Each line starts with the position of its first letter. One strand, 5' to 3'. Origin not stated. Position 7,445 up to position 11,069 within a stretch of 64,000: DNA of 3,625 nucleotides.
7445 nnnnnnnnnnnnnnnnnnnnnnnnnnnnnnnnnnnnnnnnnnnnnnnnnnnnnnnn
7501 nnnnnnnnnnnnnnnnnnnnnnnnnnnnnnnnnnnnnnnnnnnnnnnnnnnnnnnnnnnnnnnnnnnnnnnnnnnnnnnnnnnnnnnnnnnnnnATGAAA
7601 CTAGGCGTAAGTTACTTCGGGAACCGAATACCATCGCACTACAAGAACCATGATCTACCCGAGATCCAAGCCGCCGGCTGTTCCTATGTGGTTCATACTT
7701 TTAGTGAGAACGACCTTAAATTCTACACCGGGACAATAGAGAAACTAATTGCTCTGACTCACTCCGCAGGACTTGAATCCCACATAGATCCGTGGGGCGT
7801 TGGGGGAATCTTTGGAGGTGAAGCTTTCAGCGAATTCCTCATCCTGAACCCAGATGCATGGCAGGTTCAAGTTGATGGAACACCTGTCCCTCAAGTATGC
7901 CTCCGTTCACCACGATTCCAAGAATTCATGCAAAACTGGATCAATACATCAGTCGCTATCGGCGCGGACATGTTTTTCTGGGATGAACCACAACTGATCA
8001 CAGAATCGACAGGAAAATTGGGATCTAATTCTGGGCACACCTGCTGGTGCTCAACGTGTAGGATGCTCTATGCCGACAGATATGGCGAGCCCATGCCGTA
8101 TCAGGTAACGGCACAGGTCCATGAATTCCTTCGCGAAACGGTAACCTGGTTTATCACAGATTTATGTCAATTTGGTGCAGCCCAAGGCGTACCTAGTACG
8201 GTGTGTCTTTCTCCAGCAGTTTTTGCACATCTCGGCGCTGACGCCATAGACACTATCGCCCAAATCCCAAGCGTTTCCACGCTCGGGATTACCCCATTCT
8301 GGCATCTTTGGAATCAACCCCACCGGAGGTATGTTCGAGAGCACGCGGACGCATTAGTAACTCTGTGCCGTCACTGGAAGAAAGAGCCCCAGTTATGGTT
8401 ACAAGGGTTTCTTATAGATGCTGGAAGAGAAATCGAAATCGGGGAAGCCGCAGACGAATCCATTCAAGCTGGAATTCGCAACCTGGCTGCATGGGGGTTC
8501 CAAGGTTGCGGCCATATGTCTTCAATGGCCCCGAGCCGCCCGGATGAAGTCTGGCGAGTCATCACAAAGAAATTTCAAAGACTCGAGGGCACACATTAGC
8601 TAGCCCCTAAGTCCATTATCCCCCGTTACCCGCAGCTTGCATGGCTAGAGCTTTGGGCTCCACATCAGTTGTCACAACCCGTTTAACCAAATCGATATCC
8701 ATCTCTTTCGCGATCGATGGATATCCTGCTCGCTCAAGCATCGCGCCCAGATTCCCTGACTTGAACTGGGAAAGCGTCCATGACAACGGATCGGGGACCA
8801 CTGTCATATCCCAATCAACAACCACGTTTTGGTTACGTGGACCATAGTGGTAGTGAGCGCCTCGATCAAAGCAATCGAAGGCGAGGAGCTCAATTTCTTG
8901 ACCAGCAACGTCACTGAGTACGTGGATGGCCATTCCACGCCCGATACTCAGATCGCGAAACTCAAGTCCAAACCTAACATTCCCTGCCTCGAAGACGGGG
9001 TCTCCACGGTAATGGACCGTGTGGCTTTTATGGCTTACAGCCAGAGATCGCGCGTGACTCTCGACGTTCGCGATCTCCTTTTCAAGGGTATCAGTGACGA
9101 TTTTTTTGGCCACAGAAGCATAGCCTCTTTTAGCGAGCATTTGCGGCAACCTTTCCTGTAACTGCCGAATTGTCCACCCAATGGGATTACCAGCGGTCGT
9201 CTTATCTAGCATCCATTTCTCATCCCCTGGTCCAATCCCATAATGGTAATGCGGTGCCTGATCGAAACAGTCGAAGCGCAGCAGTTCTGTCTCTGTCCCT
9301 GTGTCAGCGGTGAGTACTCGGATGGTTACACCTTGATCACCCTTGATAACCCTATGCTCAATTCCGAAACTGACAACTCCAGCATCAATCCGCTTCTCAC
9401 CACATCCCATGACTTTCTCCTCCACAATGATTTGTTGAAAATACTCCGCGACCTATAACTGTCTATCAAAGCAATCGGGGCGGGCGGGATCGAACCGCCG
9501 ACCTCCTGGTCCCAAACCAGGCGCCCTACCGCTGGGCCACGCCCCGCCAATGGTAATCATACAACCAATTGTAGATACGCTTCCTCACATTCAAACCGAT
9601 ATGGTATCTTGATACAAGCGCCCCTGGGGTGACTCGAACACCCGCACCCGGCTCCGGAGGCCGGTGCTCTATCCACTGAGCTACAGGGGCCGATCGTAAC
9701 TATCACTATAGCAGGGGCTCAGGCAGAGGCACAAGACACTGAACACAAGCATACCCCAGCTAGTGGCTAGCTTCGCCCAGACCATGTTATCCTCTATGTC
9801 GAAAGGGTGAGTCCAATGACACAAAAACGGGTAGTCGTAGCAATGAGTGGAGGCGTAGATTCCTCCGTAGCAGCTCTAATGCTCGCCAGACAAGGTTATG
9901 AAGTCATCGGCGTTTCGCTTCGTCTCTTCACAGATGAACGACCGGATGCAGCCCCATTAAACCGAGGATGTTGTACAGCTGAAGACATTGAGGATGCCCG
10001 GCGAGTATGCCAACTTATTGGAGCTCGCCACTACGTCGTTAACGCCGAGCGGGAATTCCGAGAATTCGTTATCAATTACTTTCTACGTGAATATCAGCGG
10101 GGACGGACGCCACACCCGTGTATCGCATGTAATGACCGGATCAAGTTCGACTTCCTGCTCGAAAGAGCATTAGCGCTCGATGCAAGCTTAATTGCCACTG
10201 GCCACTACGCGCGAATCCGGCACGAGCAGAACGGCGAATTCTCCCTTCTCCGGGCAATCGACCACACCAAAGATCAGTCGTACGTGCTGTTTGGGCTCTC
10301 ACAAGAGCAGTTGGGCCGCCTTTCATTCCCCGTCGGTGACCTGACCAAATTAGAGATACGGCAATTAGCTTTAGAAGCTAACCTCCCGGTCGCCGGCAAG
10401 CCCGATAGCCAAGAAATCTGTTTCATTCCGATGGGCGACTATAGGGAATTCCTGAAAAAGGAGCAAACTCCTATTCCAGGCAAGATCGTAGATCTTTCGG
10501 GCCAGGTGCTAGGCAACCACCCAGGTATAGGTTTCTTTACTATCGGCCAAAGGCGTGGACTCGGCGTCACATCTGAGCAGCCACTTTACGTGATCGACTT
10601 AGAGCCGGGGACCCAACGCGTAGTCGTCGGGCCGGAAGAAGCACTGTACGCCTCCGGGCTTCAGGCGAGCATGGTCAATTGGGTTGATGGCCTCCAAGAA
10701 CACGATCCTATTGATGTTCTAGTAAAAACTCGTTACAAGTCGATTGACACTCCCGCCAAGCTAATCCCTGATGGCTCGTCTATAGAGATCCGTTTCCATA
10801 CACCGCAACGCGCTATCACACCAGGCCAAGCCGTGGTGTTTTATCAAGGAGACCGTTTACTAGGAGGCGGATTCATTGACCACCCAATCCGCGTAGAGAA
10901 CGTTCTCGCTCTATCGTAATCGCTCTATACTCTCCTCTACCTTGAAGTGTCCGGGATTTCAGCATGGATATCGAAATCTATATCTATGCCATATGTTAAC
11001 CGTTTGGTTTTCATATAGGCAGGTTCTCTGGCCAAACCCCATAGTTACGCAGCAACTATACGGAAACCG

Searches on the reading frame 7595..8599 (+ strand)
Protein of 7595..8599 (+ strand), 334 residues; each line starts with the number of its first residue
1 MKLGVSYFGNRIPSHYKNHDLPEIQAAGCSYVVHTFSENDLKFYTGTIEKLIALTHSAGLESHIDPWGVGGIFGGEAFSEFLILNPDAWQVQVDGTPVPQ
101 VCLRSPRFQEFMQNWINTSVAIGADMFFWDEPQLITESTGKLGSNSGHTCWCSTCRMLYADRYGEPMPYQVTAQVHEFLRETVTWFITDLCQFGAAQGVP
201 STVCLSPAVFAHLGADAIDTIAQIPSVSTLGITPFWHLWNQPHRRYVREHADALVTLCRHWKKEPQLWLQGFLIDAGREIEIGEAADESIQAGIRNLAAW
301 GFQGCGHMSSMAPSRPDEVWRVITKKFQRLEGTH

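Call 6: search_protein_families(library=ncbifam, proteins=[window:7595-8599:+])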
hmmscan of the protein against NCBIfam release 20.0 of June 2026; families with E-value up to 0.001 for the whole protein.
window:7595-8599:+ (334 aa): 0 families

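Call 7: search_protein_families(library=pfam, proteins=[window:7595-8599:+])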
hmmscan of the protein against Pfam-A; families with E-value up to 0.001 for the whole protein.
window:7595-8599:+ (334 aa): 0 families

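Call 70: search_solved_structures(query=window:7595-8599:+, max_evalue=1)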
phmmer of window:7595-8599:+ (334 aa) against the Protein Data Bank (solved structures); distinct sequences matched with E-value up to 1: 2.
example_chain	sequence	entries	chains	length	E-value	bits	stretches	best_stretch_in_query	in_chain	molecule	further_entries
2ze5_A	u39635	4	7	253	0.76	11.8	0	236-306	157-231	Isopentenyl transferase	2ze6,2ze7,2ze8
4xq7_A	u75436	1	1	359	0.79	11.7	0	232-326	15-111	2'-5'-oligoadenylate synthase-like protein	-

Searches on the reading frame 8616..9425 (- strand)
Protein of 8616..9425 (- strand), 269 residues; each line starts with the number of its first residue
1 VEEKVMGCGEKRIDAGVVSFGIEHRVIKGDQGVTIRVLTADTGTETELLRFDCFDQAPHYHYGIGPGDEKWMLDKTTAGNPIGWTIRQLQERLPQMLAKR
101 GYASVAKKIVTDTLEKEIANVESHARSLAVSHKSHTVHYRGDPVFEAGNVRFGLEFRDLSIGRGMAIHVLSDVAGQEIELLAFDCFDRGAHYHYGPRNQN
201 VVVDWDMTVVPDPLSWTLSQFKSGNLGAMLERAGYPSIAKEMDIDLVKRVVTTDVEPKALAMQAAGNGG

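Call 6: search_protein_families(library=ncbifam, proteins=[window:8616-9425:-])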
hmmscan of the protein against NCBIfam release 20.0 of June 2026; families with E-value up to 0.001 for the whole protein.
window:8616-9425:- (269 aa): 0 families

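Call 7: search_protein_families(library=pfam, proteins=[window:8616-9425:-])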
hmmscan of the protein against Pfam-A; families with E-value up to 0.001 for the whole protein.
window:8616-9425:- (269 aa): 1 family
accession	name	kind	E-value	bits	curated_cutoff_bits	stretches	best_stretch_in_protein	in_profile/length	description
PF24777.1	DUF7700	-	2.3e-78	259.9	25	2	144-256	1-112/115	Domain of unknown function (DUF7700)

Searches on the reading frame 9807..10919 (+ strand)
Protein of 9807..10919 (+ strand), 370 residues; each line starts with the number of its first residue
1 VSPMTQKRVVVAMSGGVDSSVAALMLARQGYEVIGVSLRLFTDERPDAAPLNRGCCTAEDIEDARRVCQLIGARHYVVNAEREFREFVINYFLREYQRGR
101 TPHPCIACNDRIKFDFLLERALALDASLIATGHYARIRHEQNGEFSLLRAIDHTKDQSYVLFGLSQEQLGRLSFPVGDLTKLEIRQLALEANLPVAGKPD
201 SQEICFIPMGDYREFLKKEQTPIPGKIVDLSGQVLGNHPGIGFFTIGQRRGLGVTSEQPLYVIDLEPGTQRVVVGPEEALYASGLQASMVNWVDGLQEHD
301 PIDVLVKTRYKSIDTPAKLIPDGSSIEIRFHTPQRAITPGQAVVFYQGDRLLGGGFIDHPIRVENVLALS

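Call 6: search_protein_families(library=ncbifam, proteins=[window:9807-10919:+])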
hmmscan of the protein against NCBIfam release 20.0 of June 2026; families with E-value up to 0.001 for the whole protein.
window:9807-10919:+ (370 aa): 12 families
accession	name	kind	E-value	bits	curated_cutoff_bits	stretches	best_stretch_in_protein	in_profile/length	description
NF001138.1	PRK00143.1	equivalog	1.9e-133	444.7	284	1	8-357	1-345/345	tRNA 2-thiouridine(34) synthase MnmA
TIGR00420.1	trmU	equivalog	2.2e-109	365.5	236.95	1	7-357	1-351/351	tRNA 2-thiouridine(34) synthase MnmA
NF011258.0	PRK14664.1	equivalog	4.1e-78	263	680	1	5-359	4-347/362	tRNA 2-thiouridine(34) synthase MnmA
NF011259.0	PRK14665.1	equivalog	7.4e-72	242.3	364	1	6-357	5-358/360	tRNA 2-thiouridine(34) synthase MnmA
NF003385.0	PRK04527.1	equivalog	9.7e-07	27.7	603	1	4-132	1-117/401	argininosuccinate synthase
TIGR00268.2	TIGR00268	equivalog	4.9e-06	26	150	0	7-81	14-77/259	ATP-dependent sacrificial sulfur transferase LarE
NF010587.0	PRK13980.1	equivalog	1.3e-05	24.5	255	0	5-88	30-102/267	NAD+ synthase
TIGR00364.1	TIGR00364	equivalog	0.00014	21.5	150.3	0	10-79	2-58/201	7-cyano-7-deazaguanine synthase QueC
TIGR00342.1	TIGR00342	equivalog_domain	0.00018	20.7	264.5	1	5-39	171-205/373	tRNA uracil 4-sulfurtransferase ThiI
NF010392.0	PRK13820.1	equivalog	0.0002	20.5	512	1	6-88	2-73/395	argininosuccinate synthase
TIGR00032.1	argG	equivalog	0.00038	19.9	268.2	1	8-41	1-34/394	argininosuccinate synthase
NF000848.1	PRK00074.1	equivalog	0.00038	19.2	400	1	5-28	212-235/512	glutamine-hydrolyzing GMP synthase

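Call 7: search_protein_families(library=pfam, proteins=[window:9807-10919:+])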
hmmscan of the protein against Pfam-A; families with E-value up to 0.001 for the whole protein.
window:9807-10919:+ (370 aa): 7 families
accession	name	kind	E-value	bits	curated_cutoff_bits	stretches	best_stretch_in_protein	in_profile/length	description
PF03054.22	tRNA_Me_trans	-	1.1e-75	254.2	20.6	1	7-208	1-201/202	tRNA methyl transferase HUP domain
PF20258.4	tRNA_Me_trans_C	-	1e-20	74.2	20.6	1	284-357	3-77/77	Aminomethyltransferase beta-barrel domain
PF20259.3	tRNA_Me_trans_M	-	1.9e-17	63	27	1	214-275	2-65/66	tRNA methyl transferase PRC-barrel domain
PF00764.25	Arginosuc_synth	-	3.8e-05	24.2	27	1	8-86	1-67/162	Arginosuccinate synthase N-terminal HUP domain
PF02568.20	ThiI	-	0.00022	21.4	20.5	1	5-38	2-35/197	Thiamine biosynthesis protein (ThiI)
PF02540.23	NAD_synthase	-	0.00023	20.8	21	0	6-86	18-87/242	NAD synthase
PF06508.19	QueC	-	0.0003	20.8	22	0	9-38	2-31/210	Queuosine biosynthesis protein QueC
